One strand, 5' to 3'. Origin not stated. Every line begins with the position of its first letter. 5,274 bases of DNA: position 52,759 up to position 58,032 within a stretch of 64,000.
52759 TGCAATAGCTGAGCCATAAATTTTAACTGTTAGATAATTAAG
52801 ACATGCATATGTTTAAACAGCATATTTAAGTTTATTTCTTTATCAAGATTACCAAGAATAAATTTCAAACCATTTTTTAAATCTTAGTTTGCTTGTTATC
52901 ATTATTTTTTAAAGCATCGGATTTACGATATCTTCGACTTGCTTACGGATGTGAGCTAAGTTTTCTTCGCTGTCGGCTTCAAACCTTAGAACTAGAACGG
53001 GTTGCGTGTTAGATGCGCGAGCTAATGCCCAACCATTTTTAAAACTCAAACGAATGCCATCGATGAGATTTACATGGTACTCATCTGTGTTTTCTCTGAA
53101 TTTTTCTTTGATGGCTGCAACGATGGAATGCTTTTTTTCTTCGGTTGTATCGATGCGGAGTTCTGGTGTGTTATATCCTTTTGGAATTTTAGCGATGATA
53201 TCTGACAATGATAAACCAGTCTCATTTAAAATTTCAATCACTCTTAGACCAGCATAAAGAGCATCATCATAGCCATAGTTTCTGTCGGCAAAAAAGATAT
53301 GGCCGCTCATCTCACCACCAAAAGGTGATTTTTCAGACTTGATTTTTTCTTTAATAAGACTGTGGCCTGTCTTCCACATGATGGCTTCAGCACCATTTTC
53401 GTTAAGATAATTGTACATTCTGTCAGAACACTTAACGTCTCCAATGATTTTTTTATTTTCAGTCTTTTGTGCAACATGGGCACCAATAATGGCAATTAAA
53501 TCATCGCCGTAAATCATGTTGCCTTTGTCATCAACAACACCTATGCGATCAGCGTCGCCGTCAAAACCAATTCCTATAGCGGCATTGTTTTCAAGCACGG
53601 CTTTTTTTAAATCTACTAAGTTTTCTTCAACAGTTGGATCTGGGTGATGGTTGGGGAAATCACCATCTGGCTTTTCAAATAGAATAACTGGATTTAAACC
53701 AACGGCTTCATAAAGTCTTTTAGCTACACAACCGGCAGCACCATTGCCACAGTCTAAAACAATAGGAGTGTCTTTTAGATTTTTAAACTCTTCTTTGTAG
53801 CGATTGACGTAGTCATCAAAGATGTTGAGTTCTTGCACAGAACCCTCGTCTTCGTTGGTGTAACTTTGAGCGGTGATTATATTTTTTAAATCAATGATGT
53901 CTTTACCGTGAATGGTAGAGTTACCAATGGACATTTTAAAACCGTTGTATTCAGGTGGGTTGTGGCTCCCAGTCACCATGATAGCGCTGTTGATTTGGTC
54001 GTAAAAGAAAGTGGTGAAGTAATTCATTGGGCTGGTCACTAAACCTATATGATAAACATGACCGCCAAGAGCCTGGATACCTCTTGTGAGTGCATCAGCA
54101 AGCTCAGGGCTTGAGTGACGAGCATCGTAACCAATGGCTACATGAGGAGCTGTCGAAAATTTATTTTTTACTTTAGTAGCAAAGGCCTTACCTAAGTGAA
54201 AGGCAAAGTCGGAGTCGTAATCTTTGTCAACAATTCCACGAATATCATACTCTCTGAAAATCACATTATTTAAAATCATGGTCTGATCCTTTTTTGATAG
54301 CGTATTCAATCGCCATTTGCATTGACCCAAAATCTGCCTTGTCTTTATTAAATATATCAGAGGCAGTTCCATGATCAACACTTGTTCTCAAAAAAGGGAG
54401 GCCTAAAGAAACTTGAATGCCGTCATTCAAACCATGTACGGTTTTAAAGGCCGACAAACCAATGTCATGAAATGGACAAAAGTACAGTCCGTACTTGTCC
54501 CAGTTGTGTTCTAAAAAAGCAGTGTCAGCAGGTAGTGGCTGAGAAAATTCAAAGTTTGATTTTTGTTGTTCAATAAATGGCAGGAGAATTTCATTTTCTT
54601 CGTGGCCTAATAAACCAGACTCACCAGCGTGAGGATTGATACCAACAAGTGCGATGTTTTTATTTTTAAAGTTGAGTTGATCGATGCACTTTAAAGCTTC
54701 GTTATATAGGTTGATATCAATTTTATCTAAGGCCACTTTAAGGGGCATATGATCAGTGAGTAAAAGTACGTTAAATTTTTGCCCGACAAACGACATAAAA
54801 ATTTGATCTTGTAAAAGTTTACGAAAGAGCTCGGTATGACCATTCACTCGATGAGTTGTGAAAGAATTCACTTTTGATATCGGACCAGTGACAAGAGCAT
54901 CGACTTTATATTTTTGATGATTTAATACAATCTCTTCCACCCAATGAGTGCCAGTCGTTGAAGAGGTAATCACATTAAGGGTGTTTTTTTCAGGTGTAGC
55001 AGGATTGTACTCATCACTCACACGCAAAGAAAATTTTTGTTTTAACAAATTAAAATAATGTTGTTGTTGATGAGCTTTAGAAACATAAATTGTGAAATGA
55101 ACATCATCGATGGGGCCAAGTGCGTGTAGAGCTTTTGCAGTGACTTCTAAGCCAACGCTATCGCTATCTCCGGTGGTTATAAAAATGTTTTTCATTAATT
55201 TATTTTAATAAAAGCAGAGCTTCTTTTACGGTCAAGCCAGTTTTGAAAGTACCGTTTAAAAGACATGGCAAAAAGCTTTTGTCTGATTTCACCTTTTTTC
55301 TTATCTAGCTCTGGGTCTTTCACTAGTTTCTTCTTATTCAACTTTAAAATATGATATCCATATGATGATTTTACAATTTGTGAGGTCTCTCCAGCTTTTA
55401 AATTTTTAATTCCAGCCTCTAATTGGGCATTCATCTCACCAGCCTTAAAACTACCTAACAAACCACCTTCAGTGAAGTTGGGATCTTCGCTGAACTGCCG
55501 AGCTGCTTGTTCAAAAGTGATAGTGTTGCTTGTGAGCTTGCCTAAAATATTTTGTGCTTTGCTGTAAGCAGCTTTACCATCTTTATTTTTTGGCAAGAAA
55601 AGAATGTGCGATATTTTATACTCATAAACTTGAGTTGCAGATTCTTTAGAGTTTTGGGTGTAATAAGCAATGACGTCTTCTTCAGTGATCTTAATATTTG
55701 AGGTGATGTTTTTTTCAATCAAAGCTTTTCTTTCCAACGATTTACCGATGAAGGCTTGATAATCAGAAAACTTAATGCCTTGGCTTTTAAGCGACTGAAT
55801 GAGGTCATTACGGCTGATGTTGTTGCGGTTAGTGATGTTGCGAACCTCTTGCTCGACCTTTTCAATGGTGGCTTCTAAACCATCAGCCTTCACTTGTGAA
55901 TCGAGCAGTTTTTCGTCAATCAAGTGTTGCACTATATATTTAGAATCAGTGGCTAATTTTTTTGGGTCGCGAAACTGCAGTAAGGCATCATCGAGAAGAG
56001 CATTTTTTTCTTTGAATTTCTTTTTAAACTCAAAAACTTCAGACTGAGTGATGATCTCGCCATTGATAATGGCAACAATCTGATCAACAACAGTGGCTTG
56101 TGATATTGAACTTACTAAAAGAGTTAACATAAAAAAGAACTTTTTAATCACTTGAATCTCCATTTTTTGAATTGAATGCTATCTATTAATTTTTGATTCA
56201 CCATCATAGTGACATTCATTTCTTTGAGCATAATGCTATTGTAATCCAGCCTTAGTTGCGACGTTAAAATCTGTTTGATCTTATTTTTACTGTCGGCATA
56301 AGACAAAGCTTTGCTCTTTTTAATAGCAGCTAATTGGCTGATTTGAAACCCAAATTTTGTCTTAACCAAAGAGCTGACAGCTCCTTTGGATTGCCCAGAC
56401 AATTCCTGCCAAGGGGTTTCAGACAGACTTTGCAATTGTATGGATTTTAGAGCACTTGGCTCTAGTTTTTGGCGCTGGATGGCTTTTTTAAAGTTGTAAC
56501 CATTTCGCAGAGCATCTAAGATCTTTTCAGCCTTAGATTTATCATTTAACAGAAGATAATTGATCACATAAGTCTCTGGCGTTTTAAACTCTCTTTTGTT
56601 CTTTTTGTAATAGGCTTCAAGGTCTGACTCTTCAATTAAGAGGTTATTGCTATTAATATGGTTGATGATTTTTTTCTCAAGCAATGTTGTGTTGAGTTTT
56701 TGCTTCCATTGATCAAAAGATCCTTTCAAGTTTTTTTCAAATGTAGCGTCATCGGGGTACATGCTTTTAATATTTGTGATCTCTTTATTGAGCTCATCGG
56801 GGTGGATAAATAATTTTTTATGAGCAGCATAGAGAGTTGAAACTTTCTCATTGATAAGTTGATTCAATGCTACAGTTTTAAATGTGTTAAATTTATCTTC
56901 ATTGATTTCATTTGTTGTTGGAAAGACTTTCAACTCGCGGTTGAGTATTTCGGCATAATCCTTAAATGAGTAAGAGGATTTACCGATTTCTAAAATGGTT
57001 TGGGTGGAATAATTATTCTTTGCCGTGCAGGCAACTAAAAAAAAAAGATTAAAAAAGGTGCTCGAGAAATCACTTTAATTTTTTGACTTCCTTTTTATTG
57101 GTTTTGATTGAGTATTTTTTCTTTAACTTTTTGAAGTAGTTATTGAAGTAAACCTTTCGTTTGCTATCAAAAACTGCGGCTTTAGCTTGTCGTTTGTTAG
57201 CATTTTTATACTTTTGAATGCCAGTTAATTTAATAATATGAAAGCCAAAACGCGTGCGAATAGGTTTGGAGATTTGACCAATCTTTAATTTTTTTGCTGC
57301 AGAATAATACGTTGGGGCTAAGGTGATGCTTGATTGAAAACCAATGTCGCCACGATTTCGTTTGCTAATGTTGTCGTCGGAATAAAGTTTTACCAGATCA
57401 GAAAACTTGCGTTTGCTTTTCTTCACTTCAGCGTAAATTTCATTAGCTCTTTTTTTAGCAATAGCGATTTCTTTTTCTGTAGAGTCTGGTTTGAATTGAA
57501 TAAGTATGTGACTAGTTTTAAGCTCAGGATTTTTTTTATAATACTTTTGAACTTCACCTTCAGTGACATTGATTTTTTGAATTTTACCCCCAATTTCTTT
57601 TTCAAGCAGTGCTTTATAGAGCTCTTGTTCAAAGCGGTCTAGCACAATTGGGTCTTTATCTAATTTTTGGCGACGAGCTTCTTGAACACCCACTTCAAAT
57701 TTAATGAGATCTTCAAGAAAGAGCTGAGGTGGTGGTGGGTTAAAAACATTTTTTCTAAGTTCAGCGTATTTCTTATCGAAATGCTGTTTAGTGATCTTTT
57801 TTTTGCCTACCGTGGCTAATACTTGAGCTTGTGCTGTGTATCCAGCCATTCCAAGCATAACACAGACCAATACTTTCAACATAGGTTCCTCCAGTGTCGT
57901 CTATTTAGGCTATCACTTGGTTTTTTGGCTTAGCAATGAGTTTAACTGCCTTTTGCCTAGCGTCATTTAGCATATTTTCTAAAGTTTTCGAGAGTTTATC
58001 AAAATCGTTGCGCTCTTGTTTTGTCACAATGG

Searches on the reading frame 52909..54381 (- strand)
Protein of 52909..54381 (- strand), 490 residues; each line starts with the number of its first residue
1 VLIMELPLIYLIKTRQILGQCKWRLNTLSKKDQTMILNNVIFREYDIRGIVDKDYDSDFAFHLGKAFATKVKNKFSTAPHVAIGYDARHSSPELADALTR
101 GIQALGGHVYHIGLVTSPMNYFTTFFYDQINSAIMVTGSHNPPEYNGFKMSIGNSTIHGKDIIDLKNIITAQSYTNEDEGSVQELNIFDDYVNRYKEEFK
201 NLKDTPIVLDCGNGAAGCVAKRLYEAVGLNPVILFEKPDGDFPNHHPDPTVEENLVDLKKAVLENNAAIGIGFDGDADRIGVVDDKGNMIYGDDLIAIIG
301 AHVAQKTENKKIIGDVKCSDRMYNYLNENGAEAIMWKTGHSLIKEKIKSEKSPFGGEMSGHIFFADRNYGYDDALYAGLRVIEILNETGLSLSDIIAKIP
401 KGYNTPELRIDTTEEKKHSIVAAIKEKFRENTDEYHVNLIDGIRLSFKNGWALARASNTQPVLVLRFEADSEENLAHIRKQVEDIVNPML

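Call 85: search_protein_families(library=pfam, max_evalue=0.00001, proteins=[window:52909-54381:-])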
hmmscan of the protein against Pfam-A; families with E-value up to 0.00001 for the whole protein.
window:52909-54381:- (490 aa): 4 families
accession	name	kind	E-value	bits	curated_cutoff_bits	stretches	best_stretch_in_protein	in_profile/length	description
PF02878.22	PGM_PMM_I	-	3.2e-30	105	22.5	1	41-154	3-115/138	Phosphoglucomutase/phosphomannomutase, alpha/beta/alpha domain I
PF02880.22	PGM_PMM_III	-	4.4e-27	94.9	20.7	1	292-401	2-113/115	Phosphoglucomutase/phosphomannomutase, alpha/beta/alpha domain III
PF02879.22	PGM_PMM_II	-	6.9e-25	88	29.3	1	189-287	1-103/103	Phosphoglucomutase/phosphomannomutase, alpha/beta/alpha domain II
PF00408.26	PGM_PMM_IV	-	1.5e-13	51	23.1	1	407-484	1-67/68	Phosphoglucomutase/phosphomannomutase, C-terminal domain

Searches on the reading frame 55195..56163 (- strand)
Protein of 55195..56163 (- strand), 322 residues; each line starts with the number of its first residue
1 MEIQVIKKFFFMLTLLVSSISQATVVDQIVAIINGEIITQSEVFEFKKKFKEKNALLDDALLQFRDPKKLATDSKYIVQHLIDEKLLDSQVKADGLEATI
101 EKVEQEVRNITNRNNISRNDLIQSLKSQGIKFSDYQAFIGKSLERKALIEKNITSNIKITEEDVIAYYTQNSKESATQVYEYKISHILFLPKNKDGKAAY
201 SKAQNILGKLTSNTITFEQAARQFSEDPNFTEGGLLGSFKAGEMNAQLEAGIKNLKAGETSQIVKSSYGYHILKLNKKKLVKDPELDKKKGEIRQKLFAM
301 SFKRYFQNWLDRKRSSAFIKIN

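Call 85: search_protein_families(library=pfam, max_evalue=0.00001, proteins=[window:55195-56163:-])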
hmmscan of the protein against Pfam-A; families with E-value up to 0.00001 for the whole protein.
window:55195-56163:- (322 aa): 5 families
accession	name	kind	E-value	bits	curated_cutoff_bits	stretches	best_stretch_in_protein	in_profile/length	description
PF00639.27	Rotamase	-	1.5e-22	80.8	21.7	1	186-276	1-96/97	PPIC-type PPIASE domain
PF13616.12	Rotamase_3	-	5.7e-19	69.2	22.5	1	177-278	12-115/116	PPIC-type PPIASE domain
PF09312.16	SurA_N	-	1.9e-10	41.4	30.8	1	26-141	1-110/118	SurA N-terminal domain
PF13145.12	Rotamase_2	-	1.1e-08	36.3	27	1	159-287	1-117/121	PPIC-type PPIASE domain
PF13624.11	SurA_N_3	-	1.4e-07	31.9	27.2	1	16-146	29-159/162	SurA-like N-terminal domain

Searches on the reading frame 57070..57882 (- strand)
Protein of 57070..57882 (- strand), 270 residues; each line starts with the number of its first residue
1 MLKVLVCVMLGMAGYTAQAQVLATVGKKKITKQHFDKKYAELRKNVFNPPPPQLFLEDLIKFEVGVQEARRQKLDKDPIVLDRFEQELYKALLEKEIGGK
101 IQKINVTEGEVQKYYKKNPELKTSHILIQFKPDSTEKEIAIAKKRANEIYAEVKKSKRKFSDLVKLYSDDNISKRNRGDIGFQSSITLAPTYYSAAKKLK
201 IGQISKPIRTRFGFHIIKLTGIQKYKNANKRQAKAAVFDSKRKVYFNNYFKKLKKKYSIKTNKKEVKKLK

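Call 85: search_protein_families(library=pfam, max_evalue=0.00001, proteins=[window:57070-57882:-])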
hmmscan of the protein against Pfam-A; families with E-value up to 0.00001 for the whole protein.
window:57070-57882:- (270 aa): 3 families
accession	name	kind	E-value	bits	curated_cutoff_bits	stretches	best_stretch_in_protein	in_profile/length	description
PF00639.27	Rotamase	-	4.1e-25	89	21.7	1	125-220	1-96/97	PPIC-type PPIASE domain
PF13616.12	Rotamase_3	-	9.8e-23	81.4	22.5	1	116-220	12-113/116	PPIC-type PPIASE domain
PF13145.12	Rotamase_2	-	1.5e-12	48.8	27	1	106-226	1-112/121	PPIC-type PPIASE domain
